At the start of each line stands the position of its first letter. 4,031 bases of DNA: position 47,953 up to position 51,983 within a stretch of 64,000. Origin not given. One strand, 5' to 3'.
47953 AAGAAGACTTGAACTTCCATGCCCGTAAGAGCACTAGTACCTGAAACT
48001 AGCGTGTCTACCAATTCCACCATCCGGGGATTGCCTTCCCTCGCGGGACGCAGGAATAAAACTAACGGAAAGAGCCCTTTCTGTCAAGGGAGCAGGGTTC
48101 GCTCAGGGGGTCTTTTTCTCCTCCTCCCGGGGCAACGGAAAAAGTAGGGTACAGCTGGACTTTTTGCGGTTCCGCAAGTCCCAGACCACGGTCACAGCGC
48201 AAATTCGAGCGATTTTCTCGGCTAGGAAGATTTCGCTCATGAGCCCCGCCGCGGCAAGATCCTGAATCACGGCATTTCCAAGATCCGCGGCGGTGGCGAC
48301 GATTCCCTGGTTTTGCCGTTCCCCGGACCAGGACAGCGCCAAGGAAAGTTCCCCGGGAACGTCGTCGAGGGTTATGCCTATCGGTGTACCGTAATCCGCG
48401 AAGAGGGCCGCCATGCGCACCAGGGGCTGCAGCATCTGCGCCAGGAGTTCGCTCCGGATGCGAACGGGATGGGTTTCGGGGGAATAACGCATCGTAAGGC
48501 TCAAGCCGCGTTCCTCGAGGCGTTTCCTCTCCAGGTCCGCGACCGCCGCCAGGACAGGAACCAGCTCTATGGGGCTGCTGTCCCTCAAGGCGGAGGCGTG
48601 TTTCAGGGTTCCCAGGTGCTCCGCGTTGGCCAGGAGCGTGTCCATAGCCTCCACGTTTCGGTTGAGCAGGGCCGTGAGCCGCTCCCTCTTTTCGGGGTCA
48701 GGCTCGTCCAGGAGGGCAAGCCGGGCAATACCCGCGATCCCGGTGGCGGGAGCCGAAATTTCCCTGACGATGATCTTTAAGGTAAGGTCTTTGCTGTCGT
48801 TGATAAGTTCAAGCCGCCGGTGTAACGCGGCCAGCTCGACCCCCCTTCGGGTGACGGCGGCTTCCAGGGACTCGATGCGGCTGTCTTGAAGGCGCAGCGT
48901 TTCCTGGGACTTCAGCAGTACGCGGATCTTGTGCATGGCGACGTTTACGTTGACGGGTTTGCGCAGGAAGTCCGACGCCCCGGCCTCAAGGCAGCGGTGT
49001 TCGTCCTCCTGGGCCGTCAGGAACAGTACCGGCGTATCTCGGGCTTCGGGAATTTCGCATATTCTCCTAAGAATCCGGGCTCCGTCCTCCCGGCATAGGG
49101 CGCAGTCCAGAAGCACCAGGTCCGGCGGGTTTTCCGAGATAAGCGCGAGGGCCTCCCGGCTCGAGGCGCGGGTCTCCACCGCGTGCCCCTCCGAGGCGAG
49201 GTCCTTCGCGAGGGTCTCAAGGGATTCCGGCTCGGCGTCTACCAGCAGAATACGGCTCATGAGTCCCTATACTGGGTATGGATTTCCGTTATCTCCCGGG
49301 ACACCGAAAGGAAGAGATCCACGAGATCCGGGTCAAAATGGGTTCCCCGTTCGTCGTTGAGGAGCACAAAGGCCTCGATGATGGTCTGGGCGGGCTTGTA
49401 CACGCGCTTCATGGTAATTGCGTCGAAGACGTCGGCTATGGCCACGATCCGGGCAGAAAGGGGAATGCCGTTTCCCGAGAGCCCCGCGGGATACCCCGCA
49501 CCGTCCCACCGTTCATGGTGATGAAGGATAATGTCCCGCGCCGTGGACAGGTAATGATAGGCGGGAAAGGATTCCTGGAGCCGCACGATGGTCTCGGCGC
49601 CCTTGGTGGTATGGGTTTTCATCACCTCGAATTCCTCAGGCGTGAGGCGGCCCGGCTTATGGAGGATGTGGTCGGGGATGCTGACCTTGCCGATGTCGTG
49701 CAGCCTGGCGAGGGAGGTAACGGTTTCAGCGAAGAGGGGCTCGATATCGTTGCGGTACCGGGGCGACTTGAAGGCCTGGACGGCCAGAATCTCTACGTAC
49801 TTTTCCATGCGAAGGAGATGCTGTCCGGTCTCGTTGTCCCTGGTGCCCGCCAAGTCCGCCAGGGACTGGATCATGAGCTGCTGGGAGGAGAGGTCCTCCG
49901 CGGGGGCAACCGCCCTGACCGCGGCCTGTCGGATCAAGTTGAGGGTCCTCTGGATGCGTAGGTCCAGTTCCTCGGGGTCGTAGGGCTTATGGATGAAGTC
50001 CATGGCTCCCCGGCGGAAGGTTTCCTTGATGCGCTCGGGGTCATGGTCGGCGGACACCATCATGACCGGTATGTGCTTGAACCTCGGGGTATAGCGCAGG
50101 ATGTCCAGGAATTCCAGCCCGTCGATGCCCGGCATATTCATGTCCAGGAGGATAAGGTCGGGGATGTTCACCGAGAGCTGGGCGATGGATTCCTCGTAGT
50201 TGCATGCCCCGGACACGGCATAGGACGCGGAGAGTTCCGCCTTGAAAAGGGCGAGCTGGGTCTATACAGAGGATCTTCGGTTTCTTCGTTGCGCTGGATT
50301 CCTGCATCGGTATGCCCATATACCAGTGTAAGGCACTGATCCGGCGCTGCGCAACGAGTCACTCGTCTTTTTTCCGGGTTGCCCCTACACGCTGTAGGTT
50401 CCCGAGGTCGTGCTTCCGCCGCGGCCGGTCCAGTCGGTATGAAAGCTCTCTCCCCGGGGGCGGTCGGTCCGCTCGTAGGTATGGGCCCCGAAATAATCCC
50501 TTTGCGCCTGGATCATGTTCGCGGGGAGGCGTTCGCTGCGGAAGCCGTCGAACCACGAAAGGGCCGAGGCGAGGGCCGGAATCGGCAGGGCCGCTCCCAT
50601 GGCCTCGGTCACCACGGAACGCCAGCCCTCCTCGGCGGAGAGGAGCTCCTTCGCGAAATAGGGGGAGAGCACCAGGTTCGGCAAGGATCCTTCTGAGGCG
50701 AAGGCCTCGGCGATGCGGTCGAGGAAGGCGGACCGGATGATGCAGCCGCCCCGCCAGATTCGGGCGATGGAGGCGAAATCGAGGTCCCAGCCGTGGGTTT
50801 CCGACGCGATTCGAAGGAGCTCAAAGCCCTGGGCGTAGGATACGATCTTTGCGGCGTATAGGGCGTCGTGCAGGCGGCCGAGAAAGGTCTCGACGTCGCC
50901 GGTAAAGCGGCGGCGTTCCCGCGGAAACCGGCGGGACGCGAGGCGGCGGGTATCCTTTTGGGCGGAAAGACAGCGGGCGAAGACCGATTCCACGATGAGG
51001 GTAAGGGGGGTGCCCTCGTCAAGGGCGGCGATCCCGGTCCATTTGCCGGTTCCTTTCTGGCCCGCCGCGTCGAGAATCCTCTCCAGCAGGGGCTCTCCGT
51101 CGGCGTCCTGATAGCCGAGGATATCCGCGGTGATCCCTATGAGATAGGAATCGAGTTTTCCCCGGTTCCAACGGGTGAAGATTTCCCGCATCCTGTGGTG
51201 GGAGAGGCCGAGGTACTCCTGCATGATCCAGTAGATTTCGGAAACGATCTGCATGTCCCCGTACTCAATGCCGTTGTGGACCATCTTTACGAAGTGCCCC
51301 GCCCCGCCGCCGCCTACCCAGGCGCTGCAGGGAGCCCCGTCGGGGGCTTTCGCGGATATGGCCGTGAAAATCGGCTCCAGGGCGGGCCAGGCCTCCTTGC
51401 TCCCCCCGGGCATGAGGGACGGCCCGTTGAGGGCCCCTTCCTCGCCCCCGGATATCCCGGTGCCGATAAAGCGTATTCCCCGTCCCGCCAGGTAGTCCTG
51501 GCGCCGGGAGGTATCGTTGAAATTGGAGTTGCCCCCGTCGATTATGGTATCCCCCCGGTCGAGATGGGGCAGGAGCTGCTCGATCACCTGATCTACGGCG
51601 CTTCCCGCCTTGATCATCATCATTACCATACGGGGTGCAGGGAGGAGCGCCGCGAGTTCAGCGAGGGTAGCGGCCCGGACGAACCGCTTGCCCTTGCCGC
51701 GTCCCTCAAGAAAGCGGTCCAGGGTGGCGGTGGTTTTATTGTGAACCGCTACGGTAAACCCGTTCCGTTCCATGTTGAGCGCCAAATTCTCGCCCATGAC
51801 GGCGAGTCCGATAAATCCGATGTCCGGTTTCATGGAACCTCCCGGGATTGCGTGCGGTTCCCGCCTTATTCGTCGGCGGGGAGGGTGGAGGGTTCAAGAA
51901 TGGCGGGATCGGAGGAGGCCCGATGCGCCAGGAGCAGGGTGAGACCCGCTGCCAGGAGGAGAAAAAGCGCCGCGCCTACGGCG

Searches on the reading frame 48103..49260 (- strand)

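Call 75: search_protein_families(library=pfam, proteins=[window:48103-49260:-], max_evalue=0.0001)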
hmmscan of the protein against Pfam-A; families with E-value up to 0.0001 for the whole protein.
window:48103-49260:- (385 aa): 1 family
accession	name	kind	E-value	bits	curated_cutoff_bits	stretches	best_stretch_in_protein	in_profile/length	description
PF00072.30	Response_reg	-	8.4e-20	71.4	30.2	1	4-112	1-110/111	Response regulator receiver domain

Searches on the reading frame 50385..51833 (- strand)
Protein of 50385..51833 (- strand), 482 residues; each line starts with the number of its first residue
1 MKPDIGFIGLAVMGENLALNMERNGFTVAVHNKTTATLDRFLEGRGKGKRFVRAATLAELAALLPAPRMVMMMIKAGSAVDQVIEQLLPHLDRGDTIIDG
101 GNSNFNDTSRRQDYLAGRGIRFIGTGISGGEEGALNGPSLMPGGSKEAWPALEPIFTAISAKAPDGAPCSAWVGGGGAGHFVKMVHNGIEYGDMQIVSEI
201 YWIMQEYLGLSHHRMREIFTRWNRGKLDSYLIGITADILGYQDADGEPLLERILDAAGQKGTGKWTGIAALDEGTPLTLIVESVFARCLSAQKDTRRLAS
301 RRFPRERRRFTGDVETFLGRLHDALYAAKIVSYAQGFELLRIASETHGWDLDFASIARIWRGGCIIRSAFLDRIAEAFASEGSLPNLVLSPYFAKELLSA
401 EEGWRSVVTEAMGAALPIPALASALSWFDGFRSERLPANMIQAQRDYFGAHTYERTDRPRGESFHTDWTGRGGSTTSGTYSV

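Call 75: search_protein_families(library=pfam, proteins=[window:50385-51833:-], max_evalue=0.0001)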
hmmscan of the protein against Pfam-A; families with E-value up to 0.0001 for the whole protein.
window:50385-51833:- (482 aa): 2 families
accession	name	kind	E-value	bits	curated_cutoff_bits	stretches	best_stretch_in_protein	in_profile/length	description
PF00393.24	6PGD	-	5.3e-122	407.2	27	1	179-468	1-290/290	6-phosphogluconate dehydrogenase, C-terminal domain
PF03446.21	NAD_binding_2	-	1.1e-47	162.5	21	1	4-162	1-155/161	NAD binding domain of 6-phosphogluconate dehydrogenase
